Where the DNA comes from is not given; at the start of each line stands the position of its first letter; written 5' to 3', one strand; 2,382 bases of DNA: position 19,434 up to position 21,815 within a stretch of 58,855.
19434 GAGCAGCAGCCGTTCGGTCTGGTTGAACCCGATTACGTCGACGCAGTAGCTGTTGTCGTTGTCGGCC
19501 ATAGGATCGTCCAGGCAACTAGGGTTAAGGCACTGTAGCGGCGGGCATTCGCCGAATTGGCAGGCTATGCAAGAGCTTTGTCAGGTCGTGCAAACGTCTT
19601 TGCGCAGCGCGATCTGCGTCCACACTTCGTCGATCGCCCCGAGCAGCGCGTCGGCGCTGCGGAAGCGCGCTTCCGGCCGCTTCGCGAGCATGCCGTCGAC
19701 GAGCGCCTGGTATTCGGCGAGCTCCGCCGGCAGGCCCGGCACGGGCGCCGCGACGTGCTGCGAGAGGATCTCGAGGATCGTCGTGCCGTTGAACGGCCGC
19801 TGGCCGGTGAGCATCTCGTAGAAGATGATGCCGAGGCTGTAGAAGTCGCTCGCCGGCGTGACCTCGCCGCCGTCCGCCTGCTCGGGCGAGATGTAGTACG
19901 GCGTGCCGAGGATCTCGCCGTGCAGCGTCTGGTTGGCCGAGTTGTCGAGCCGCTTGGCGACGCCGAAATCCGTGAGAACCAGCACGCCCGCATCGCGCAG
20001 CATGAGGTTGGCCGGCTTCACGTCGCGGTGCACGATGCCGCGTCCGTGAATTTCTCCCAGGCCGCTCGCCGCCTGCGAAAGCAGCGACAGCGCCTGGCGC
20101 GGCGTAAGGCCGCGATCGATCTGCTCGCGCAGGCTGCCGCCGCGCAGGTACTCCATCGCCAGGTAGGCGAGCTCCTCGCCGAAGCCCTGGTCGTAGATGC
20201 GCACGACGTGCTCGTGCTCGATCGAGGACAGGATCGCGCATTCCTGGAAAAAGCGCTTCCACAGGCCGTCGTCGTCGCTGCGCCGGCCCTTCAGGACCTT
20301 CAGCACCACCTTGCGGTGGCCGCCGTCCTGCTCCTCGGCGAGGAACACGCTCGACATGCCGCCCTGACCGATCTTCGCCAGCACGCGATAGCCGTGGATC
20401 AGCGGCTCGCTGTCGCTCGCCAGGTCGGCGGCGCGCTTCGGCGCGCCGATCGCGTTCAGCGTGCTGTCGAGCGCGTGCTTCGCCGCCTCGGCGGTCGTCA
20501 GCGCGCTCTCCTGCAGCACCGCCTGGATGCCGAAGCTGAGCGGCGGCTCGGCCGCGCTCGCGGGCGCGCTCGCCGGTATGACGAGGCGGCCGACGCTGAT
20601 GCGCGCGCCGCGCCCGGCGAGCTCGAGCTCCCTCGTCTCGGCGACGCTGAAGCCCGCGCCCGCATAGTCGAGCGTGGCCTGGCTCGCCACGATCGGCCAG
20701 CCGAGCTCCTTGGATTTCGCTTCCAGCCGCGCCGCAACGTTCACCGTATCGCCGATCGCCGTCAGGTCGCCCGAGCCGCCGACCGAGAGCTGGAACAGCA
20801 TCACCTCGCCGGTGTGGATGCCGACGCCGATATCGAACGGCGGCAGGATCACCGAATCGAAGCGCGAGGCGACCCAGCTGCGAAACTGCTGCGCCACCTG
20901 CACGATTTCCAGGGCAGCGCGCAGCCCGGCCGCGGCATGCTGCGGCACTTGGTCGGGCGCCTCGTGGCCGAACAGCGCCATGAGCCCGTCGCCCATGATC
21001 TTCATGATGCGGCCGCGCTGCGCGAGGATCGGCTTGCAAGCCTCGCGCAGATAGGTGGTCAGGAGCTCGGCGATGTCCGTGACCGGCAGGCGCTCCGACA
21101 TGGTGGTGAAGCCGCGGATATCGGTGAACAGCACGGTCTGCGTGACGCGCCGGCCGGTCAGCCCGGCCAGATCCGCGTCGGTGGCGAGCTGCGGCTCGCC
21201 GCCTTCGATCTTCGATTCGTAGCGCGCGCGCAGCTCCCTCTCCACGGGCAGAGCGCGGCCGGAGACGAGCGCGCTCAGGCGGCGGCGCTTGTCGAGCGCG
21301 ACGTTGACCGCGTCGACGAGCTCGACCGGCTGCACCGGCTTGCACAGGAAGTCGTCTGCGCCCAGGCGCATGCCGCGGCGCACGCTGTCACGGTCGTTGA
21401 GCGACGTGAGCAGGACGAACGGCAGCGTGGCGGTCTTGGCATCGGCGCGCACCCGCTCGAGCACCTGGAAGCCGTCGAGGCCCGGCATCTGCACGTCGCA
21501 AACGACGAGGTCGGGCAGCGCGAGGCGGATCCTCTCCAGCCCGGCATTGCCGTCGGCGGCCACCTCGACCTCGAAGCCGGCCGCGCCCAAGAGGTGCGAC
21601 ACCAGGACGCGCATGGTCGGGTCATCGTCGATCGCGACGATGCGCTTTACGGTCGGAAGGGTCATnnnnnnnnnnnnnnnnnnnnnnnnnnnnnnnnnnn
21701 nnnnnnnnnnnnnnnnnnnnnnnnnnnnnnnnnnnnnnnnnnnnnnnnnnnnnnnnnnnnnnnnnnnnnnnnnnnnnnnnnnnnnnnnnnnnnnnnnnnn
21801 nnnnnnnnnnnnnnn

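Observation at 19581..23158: Tandem active cyclase-kinase and dead pseudo-cyclase-kinase paralogs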

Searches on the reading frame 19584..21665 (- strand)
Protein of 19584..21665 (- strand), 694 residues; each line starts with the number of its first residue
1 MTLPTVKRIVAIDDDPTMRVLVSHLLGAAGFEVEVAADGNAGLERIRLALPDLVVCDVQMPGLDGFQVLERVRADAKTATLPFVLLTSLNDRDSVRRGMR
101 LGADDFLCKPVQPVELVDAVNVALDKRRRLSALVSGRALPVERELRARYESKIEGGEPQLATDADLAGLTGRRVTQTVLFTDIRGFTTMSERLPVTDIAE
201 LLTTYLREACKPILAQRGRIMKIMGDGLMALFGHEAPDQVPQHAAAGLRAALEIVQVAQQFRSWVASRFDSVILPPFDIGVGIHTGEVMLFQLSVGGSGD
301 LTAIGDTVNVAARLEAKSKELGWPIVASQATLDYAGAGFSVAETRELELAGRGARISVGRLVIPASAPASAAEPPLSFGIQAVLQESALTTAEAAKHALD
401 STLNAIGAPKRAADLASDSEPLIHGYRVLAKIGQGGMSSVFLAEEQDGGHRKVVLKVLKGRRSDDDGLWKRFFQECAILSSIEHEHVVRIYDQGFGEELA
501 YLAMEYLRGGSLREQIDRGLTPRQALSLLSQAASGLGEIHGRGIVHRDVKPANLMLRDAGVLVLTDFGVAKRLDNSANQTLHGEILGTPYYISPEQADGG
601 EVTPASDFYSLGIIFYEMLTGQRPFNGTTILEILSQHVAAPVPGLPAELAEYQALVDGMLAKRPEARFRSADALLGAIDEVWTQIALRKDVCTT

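Call 8: search_protein_families(library=pfam, proteins=[window:19584-21665:-], max_evalue=0.01)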
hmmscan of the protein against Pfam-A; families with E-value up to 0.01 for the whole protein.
window:19584-21665:- (694 aa): 8 families
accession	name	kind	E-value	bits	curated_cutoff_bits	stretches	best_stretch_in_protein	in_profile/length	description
PF00069.31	Pkinase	-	5.3e-48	164.1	31.7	1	426-672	1-256/263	Protein kinase domain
PF07714.23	PK_Tyr_Ser-Thr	-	2.3e-33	116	23.1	1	429-636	4-216/258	Protein tyrosine and serine/threonine kinase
PF00072.30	Response_reg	-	2.8e-25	89.1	30.2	1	9-121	1-111/111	Response regulator receiver domain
PF00211.25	Guanylate_cyc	-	4.6e-13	49.6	21.9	1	177-354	10-175/183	Adenylate and Guanylate cyclase catalytic domain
PF03109.22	ABC1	-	1.1e-06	28.4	22.9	1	501-581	144-225/244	ABC1 atypical kinase-like domain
PF01636.29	APH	-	1.2e-05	25.7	23.2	0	438-541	10-109/239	Phosphotransferase enzyme family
PF17667.7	Pkinase_fungal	-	0.0018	17.5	24.1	1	520-608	283-376/387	Fungal protein kinase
PF14531.12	Kinase-like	-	0.0092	15.7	25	0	538-647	160-272/289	Kinase-like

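Call 25: find_homologous_proteins(query=window:19584-21665:-, max_evalue=1e-20)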
Query window:19584-21665:- (694 aa): 484 proteins with E <= 1e-20 among 8000 candidates; the best 120 are listed.
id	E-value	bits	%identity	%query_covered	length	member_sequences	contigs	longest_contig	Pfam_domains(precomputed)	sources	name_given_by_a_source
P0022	0.0e+0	1509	99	100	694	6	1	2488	PF07714.24,PF00069.32,PF03109.23,PF00211.26,PF00072.31,PF01636.30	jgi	jgi:class 3 adenylate cyclase/tRNA A-37 threonylcarbamoyl transferase component Bud32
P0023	0.0e+0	1419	92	100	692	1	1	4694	PF07714.24,PF00069.32,PF03109.23,PF00211.26,PF00072.31,PF01636.30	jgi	jgi:serine/threonine-protein kinase PpkA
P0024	0.0e+0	1250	82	99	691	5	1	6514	PF07714.24,PF00069.32,PF03109.23,PF00211.26,PF00072.31,PF01636.30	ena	-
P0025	0.0e+0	1240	81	100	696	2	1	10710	PF07714.24,PF00069.32,PF03109.23,PF00211.26,PF00072.31,PF17667.8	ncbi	-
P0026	0.0e+0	1226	82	100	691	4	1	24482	PF07714.24,PF00069.32,PF03109.23,PF00211.26,PF00072.31,PF01636.30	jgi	jgi:class 3 adenylate cyclase/tRNA A-37 threonylcarbamoyl transferase component Bud32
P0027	0.0e+0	1222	81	100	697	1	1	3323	PF07714.24,PF00069.32,PF03109.23,PF00211.26,PF00072.31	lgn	-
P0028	0.0e+0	1207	80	99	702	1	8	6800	PF07714.24,PF00069.32,PF03109.23,PF00211.26,PF00072.31,PF01636.30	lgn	-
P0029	0.0e+0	1199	79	99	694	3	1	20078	PF07714.24,PF00069.32,PF03109.23,PF00211.26,PF00072.31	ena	-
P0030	0.0e+0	1193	80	99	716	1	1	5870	PF07714.24,PF00069.32,PF03109.23,PF00211.26,PF00072.31,PF01636.30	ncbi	-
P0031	0.0e+0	1175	77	99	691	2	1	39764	PF07714.24,PF00069.32,PF00211.26,PF00072.31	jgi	jgi:serine/threonine-protein kinase PpkA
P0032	0.0e+0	1148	76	99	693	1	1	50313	PF07714.24,PF00069.32,PF03109.23,PF00211.26,PF00072.31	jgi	jgi:class 3 adenylate cyclase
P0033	0.0e+0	1074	72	99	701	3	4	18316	PF07714.24,PF00069.32,PF03109.23,PF00211.26,PF00072.31,PF17667.8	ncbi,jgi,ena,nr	ncbi:MAG TPA: protein kinase [Burkholderiales bacterium]|nr:protein kinase [Burkholderiales bacteriu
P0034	0.0e+0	1073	71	99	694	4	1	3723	PF07714.24,PF00069.32,PF00211.26,PF00072.31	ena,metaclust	metaclust:\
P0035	0.0e+0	1071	72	98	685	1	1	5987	PF07714.24,PF00069.32,PF03109.23,PF00211.26,PF00072.31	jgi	jgi:class 3 adenylate cyclase/CheY-like chemotaxis protein/tRNA A-37 threonylcarbamoyl transferase c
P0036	0.0e+0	1071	73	98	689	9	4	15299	PF07714.24,PF00069.32,PF03109.23,PF00211.26,PF00072.31,PF01636.30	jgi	-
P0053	0.0e+0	1031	71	98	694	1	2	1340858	PF07714.24,PF00069.32,PF03109.23,PF00211.26,PF00072.31,PF01636.30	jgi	jgi:class 3 adenylate cyclase/CheY-like chemotaxis protein/tRNA A-37 threonylcarbamoyl transferase c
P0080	2.0e-270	917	62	98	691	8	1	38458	PF07714.24,PF00069.32,PF03109.23,PF00211.26,PF00072.31,PF01636.30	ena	-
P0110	9.3e-261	885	60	98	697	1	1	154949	PF07714.24,PF00069.32,PF00211.26,PF00072.31,PF01636.30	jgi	-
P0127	1.1e-242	825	57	98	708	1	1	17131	PF07714.24,PF00069.32,PF03109.23,PF00211.26,PF00072.31,PF01636.30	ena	-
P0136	2.2e-203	696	52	99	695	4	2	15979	PF07714.24,PF00069.32,PF03109.23,PF00211.26,PF00072.31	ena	-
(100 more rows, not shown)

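Call 27: find_encoding_contigs(protein=P0053, flank=8000, max_places=2)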
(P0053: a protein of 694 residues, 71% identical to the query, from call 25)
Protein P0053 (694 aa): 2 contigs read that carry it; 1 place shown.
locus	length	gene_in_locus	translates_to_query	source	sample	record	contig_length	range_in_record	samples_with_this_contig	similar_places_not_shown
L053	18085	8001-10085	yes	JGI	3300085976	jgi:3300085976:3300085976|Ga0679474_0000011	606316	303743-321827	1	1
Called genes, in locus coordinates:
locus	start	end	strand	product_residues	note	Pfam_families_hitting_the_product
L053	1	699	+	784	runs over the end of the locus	PF00577:Usher, PF13620:CarboxypepD_reg (faint)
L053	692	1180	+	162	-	PF05229:SCPU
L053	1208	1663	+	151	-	-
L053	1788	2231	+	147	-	PF00027:cNMP_binding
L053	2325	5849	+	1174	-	PF08447:PAS_3, PF08448:PAS_4, PF13426:PAS_9, PF00989:PAS, PF13426:PAS_9, PF00989:PAS, PF13426:PAS_9, PF08448:PAS_4, +10 more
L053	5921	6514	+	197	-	PF00072:Response_reg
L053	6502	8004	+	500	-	PF00069:Pkinase, PF01636:APH (faint), PF07714:PK_Tyr_Ser-Thr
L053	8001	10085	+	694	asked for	PF00072:Response_reg, PF00211:Guanylate_cyc, PF01636:APH (faint), PF00069:Pkinase, PF07714:PK_Tyr_Ser-Thr, PF03109:ABC1 (weak)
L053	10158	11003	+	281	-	PF00072:Response_reg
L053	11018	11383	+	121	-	PF00072:Response_reg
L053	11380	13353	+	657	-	PF01627:Hpt, PF02895:H-kinase_dim, PF02518:HATPase_c, PF01584:CheW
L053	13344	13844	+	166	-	PF01584:CheW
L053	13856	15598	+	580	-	PF12729:4HB_MCP_1, PF00672:HAMP, PF00015:MCPsignal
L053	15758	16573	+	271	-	PF03705:CheR_N, PF08242:Methyltransf_12 (faint), PF13649:Methyltransf_25 (faint), PF01739:CheR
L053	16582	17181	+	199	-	PF03975:CheD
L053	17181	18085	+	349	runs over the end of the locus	PF00072:Response_reg, PF01339:CheB_methylest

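Call 28: find_encoding_contigs(protein=P0110, flank=8000, max_places=2)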
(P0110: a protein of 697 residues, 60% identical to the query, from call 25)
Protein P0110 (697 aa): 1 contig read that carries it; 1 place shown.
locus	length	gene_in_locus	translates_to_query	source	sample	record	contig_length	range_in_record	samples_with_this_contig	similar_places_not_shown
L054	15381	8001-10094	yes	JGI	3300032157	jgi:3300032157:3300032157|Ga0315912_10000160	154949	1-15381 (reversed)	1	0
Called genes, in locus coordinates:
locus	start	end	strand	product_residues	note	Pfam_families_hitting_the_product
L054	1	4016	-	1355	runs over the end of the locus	PF01590:GAF, PF12860:PAS_7, PF00989:PAS, PF08448:PAS_4, PF13426:PAS_9, PF01590:GAF, PF13185:GAF_2, PF00989:PAS, +14 more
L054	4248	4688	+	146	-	PF00027:cNMP_binding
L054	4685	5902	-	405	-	PF00072:Response_reg, PF12706:Lactamase_B_2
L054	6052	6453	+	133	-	PF01627:Hpt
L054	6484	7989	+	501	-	PF00069:Pkinase, PF07714:PK_Tyr_Ser-Thr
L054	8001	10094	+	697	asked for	PF00072:Response_reg, PF00211:Guanylate_cyc, PF00069:Pkinase, PF01636:APH (faint), PF07714:PK_Tyr_Ser-Thr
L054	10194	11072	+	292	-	PF00072:Response_reg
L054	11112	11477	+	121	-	PF00072:Response_reg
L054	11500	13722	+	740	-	PF01627:Hpt, PF02895:H-kinase_dim, PF02518:HATPase_c, PF01584:CheW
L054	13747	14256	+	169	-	PF01584:CheW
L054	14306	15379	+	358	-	?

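Call 29: find_encoding_contigs(protein=P0080, flank=8000, max_places=2)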
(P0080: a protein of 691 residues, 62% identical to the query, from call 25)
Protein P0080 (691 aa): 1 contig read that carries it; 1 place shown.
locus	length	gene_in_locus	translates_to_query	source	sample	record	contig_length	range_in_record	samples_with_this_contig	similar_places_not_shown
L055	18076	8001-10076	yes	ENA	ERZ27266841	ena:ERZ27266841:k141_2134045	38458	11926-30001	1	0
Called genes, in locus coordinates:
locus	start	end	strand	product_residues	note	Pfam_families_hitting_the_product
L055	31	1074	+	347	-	PF00701:DHDPS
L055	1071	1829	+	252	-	PF00528:BPD_transp_1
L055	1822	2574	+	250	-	PF00005:ABC_tran, PF13304:AAA_21 (faint)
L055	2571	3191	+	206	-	PF00440:TetR_N, PF17938:TetR_C_29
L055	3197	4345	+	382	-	PF01408:GFO_IDH_MocA, PF02894:GFO_IDH_MocA_C, PF22725:GFO_IDH_MocA_C3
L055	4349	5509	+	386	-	PF06187:DUF993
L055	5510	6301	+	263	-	PF01261:AP_endonuc_2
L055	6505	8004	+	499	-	PF00069:Pkinase, PF01636:APH (faint), PF07714:PK_Tyr_Ser-Thr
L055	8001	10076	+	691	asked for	PF00072:Response_reg, PF00211:Guanylate_cyc, PF00069:Pkinase, PF01636:APH (faint), PF07714:PK_Tyr_Ser-Thr, PF03109:ABC1 (weak)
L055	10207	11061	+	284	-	PF00072:Response_reg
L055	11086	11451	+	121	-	PF00072:Response_reg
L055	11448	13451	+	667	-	PF01627:Hpt, PF02895:H-kinase_dim, PF02518:HATPase_c, PF01584:CheW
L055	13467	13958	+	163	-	PF01584:CheW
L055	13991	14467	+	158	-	PF17200:sCache_2, PF08269:dCache_2 (weak)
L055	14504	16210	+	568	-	PF12729:4HB_MCP_1 (weak), PF00672:HAMP (weak), PF00015:MCPsignal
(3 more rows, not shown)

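Call 30: find_encoding_contigs(protein=P0136, flank=8000, max_places=2)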
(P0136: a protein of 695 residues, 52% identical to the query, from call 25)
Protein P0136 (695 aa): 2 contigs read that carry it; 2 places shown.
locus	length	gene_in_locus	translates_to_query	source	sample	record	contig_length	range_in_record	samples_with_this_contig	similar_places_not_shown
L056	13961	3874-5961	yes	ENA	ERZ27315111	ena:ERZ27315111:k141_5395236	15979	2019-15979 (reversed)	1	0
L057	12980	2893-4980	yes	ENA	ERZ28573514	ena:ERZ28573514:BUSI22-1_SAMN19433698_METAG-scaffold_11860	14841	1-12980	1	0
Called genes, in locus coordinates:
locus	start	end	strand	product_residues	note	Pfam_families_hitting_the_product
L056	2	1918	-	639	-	?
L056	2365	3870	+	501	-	PF00069:Pkinase, PF01636:APH (faint), PF07714:PK_Tyr_Ser-Thr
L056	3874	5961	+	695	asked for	PF00072:Response_reg, PF00211:Guanylate_cyc (weak), PF00069:Pkinase, PF03109:ABC1 (faint), PF07714:PK_Tyr_Ser-Thr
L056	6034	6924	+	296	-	PF00072:Response_reg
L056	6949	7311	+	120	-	PF00072:Response_reg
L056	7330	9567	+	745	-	PF01627:Hpt, PF02895:H-kinase_dim, PF02518:HATPase_c, PF01584:CheW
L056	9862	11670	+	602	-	PF00015:MCPsignal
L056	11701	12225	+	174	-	PF01584:CheW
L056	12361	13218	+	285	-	PF03705:CheR_N, PF13649:Methyltransf_25 (faint), PF01739:CheR, PF13489:Methyltransf_23 (weak), PF08242:Methyltransf_12 (weak)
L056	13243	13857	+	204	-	PF03975:CheD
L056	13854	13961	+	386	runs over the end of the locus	PF00072:Response_reg, PF01339:CheB_methylest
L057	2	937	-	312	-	?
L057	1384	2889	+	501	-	PF00069:Pkinase, PF01636:APH (faint), PF07714:PK_Tyr_Ser-Thr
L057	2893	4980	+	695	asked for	PF00072:Response_reg, PF00211:Guanylate_cyc (weak), PF00069:Pkinase, PF03109:ABC1 (faint), PF07714:PK_Tyr_Ser-Thr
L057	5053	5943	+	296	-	PF00072:Response_reg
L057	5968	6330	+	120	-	PF00072:Response_reg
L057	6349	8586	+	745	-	PF01627:Hpt, PF02895:H-kinase_dim, PF02518:HATPase_c, PF01584:CheW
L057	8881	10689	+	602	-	PF00015:MCPsignal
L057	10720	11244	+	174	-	PF01584:CheW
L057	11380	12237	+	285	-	PF03705:CheR_N, PF13649:Methyltransf_25 (faint), PF01739:CheR, PF13489:Methyltransf_23 (weak), PF08242:Methyltransf_12 (weak)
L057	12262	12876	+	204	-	PF03975:CheD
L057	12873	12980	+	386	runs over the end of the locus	PF00072:Response_reg, PF01339:CheB_methylest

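Call 75: find_encoding_contigs(protein=P0127, flank=6000, max_places=2)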
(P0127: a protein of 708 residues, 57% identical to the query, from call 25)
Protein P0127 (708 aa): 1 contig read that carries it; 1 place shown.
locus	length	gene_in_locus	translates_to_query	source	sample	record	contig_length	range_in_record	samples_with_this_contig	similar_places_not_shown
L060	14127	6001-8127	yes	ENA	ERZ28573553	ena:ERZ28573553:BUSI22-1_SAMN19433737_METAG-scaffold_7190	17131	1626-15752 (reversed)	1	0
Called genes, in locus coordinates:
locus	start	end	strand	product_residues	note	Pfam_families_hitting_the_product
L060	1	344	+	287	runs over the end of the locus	PF12849:PBP_like_2, PF13531:SBP_bac_11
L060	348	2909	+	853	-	PF00512:HisKA, PF02518:HATPase_c, PF00072:Response_reg, PF23198:PDE8A_N (faint), PF00072:Response_reg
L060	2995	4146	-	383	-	PF02771:Acyl-CoA_dh_N, PF02770:Acyl-CoA_dh_M, PF00441:Acyl-CoA_dh_1, PF22924:ACOX_C_alpha1 (weak), PF08028:Acyl-CoA_dh_2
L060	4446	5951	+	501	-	PF00069:Pkinase, PF01636:APH (faint), PF07714:PK_Tyr_Ser-Thr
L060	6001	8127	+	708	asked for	PF00072:Response_reg, PF00211:Guanylate_cyc, PF01636:APH (faint), PF00069:Pkinase, PF07714:PK_Tyr_Ser-Thr, PF03109:ABC1 (weak)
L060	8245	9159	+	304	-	PF00072:Response_reg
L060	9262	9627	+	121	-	PF00072:Response_reg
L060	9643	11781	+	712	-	PF01627:Hpt, PF02895:H-kinase_dim, PF02518:HATPase_c, PF01584:CheW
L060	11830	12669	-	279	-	PF00072:Response_reg, PF01627:Hpt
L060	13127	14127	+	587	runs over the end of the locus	PF02203:TarH, PF12729:4HB_MCP_1, PF00672:HAMP, PF00015:MCPsignal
